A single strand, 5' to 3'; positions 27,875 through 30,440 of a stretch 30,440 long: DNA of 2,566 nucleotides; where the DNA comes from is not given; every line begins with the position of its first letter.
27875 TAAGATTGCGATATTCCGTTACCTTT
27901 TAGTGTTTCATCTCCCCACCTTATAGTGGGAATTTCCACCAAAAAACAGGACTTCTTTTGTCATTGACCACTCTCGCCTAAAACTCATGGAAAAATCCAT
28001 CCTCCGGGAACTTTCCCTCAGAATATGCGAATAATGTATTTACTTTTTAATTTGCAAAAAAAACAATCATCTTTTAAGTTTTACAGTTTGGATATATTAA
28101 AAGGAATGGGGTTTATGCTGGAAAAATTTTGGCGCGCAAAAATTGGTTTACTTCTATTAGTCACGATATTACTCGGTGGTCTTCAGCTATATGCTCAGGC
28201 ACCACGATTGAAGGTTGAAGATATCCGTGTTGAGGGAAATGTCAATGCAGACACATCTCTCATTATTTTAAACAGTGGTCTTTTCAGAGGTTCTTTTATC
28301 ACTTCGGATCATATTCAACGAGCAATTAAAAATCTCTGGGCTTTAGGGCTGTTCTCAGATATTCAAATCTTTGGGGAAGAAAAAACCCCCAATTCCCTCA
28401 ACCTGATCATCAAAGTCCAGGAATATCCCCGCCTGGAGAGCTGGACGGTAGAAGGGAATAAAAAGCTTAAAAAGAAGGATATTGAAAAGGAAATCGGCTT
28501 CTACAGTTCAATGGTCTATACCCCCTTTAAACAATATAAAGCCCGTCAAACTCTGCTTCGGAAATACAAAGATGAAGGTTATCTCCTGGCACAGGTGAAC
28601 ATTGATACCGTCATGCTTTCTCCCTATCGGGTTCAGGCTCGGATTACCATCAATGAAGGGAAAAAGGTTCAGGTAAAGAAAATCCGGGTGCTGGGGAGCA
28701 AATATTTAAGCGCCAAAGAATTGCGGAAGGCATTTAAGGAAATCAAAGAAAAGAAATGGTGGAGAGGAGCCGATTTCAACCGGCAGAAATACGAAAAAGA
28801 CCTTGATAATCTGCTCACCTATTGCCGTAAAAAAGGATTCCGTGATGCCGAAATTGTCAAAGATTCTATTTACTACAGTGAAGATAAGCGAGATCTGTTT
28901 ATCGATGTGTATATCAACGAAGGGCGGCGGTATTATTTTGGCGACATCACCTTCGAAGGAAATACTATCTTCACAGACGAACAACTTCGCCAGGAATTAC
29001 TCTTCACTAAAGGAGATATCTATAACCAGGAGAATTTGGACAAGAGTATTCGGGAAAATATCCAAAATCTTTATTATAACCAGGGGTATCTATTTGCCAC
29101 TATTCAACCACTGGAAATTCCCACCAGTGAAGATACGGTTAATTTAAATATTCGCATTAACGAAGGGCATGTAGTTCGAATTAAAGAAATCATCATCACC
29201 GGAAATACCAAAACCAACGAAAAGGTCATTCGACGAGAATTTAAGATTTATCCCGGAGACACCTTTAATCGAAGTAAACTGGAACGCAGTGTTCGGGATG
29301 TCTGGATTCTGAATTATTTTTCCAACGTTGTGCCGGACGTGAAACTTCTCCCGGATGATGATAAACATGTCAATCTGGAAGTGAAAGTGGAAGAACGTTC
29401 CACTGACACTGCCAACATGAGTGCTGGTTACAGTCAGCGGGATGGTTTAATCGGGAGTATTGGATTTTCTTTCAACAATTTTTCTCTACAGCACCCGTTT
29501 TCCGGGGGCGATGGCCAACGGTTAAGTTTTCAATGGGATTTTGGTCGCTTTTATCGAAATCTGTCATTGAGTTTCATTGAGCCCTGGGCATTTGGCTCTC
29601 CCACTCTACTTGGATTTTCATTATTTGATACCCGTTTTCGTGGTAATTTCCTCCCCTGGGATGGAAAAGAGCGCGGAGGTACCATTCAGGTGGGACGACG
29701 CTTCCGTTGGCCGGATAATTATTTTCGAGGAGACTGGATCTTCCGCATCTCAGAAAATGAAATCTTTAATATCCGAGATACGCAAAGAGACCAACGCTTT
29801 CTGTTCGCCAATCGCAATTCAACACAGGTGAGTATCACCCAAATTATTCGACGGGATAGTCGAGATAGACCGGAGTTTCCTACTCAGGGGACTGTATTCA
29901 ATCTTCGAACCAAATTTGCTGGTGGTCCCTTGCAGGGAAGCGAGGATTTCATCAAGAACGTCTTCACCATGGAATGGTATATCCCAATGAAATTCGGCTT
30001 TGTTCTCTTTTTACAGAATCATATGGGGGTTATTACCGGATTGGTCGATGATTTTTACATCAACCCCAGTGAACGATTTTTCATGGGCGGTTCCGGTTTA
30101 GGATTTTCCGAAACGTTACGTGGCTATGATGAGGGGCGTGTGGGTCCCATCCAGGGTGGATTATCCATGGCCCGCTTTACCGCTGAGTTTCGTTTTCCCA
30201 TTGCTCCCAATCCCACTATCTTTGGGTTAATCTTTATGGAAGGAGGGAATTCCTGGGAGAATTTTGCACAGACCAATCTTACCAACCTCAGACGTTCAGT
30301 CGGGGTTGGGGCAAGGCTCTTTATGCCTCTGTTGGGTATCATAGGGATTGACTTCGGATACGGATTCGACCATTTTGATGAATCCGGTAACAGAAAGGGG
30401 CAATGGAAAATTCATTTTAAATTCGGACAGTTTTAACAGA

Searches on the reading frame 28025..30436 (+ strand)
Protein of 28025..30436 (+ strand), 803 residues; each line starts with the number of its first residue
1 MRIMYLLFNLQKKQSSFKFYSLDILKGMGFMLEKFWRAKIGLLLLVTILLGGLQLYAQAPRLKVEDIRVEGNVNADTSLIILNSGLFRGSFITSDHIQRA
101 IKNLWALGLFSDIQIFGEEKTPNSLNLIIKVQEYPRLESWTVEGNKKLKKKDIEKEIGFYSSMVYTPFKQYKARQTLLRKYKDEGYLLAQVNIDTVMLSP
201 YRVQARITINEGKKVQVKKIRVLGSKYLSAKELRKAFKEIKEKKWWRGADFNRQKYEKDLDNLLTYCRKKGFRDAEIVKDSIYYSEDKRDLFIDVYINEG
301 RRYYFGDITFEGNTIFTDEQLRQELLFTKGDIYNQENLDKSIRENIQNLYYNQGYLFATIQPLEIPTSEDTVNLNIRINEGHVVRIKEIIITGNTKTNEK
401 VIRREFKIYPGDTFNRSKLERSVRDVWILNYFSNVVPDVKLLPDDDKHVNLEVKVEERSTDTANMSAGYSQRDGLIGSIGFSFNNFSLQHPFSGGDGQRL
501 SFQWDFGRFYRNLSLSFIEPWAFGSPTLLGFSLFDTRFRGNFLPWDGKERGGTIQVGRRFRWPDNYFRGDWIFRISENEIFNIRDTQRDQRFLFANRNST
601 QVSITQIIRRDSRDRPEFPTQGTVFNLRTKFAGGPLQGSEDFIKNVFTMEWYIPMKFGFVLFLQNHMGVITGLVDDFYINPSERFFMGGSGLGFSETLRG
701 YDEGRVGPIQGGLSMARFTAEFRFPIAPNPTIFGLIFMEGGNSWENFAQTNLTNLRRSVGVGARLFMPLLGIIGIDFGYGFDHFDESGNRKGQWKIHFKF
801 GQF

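Call 72: search_protein_families(library=pfam, proteins=[window:28025-30436:+], max_evalue=0.00001)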
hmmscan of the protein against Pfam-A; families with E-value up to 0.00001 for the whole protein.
window:28025-30436:+ (803 aa): 4 families
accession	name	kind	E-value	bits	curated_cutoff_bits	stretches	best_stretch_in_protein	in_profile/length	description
PF07244.20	POTRA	-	1.7e-58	195.7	21.3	4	303-381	1-79/79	Surface antigen variable number repeat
PF01103.29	Omp85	-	2.1e-38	133.1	24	1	495-802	4-323/325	Omp85 superfamily domain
PF08478.15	POTRA_1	-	1.4e-09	38.5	23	0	385-417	2-34/69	POTRA domain, FtsQ-type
PF08479.16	POTRA_2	-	2.6e-08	34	24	0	308-375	6-72/76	POTRA domain, ShlB-type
